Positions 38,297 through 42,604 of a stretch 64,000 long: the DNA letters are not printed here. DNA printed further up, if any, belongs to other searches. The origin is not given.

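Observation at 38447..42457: Topoisomerase III fused to a RecD2-like helicase domain in which every ATPase motif is degenerate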

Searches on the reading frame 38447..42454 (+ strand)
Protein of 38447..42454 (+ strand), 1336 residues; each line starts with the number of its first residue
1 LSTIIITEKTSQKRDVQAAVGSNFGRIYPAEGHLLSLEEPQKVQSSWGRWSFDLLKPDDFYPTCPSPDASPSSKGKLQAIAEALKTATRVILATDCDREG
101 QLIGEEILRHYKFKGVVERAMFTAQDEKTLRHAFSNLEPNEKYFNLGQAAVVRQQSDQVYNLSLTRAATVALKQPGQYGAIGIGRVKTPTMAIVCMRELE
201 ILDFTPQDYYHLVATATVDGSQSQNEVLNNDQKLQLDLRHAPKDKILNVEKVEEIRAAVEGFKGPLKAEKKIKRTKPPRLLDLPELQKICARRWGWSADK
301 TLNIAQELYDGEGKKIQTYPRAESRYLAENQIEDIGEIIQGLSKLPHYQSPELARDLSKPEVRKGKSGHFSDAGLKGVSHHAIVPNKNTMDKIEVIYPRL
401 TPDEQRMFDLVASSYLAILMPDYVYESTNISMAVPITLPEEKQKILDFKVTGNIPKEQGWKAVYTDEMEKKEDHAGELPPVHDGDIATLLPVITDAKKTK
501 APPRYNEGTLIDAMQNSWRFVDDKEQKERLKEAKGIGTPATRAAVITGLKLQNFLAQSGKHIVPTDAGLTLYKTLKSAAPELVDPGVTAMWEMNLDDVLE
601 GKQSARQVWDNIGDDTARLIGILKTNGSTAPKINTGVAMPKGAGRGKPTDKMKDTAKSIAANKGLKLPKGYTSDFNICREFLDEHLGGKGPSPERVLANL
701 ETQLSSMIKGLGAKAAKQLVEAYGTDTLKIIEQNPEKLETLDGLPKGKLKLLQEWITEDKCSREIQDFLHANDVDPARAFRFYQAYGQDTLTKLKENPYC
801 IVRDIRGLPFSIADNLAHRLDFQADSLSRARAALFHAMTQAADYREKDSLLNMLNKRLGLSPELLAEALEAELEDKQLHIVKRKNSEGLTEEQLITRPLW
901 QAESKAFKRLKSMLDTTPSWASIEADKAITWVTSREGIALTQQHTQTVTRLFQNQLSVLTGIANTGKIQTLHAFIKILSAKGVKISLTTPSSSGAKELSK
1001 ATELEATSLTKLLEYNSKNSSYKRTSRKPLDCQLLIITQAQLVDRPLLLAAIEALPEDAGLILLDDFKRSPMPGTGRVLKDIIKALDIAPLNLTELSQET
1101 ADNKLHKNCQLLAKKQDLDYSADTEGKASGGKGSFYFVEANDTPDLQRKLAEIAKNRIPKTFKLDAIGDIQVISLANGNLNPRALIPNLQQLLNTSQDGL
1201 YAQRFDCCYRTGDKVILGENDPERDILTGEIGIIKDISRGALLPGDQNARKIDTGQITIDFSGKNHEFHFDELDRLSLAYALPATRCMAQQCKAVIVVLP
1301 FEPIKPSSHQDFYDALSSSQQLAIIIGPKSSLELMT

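Call 3: search_protein_families(library=pfam, proteins=[window:38447-42454:+], max_evalue=1)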
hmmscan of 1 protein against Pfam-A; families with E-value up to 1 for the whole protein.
window:38447-42454:+ (1336 aa): 7 families
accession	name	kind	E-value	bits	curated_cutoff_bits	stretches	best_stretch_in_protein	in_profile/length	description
PF01131.25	Topoisom_bac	-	8.1e-85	285.7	35.1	1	142-608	2-409/411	DNA topoisomerase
PF14490.11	HHH_RecD2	-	1.5e-23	83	27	1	760-842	3-85/92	ATP-dependent RecD2 DNA helicase HHH domain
PF13245.12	AAA_19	-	3.9e-14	53.4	25.1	1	946-1071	3-130/134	AAA domain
PF01751.28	Toprim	-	1.4e-13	51.3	23.1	1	3-112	1-81/96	Toprim domain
PF13604.12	AAA_30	-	6.2e-13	49.3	27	1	944-1112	6-168/191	AAA domain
PF18335.7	SH3_13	-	4e-08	33.4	41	1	1188-1238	4-55/65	ATP-dependent RecD-like DNA helicase SH3 domain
PF14520.12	HHH_5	-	0.0019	19.1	27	1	708-749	7-48/57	Helix-hairpin-helix domain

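Call 4: search_protein_families(library=ncbifam, proteins=[window:38447-42454:+], max_evalue=1)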
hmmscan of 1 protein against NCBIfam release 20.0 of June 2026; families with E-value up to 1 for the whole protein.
window:38447-42454:+ (1336 aa): 17 families
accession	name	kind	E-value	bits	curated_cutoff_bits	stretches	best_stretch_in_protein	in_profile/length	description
NF005829.0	PRK07726.1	subfamily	6.9e-124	414.9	597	1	30-655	39-626/669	DNA topoisomerase 3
TIGR01056.1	topB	subfamily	1.6e-114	383.8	515.75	1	29-667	40-640/706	DNA topoisomerase III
TIGR01448.2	helicase_RecD2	equivalog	7.7e-103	345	500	1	704-1335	79-696/713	SF1B family DNA helicase RecD2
NF006032.0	PRK08173.1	equivalog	1.3e-90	304.4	1058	1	29-621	40-606/863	DNA topoisomerase III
NF011313.0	PRK14724.1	equivalog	4.8e-66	223.2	1088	1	29-621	44-626/988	DNA topoisomerase III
NF004438.0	PRK05776.1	equivalog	1.3e-55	188.9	793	1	73-619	90-578/677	DNA topoisomerase I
TIGR01051.1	topA_bact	equivalog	9e-55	186.8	456.4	1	5-611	2-563/632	type I DNA topoisomerase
TIGR01057.1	topA_arch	equivalog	1.2e-54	185.6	458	1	75-620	82-565/618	DNA topoisomerase I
NF006451.0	PRK08780.1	equivalog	1.3e-43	149.5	1265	1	76-604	63-557/824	DNA topoisomerase I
NF005555.0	PRK07220.1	equivalog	8.9e-43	146.6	635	1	76-611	87-556/740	DNA topoisomerase I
NF011532.0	PRK14973.1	equivalog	1e-37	129.5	930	1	73-610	83-554/936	DNA topoisomerase I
NF004966.0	PRK06319.1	equivalog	2.6e-30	105.2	868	1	76-641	63-597/862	DNA topoisomerase I/SWI domain fusion protein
TIGR01054.1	rgy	equivalog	1.2e-16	59.6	471.7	2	72-324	704-924/1172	reverse gyrase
TIGR01447.1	recD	equivalog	4.4e-12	45.4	310.15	1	865-1104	86-333/597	exodeoxyribonuclease V subunit alpha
NF008127.0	PRK10875.1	equivalog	8.6e-07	27.9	671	1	999-1086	237-324/619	exodeoxyribonuclease V subunit alpha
TIGR02768.1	TraA_Ti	equivalog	3.9e-05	22.2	590.45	1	818-1052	239-467/751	Ti-type conjugative transfer relaxase TraA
TIGR02760.1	TraI_TIGR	equivalog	0.0039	14.6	929.85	1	881-1110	370-608/1960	conjugative transfer relaxase/helicase TraI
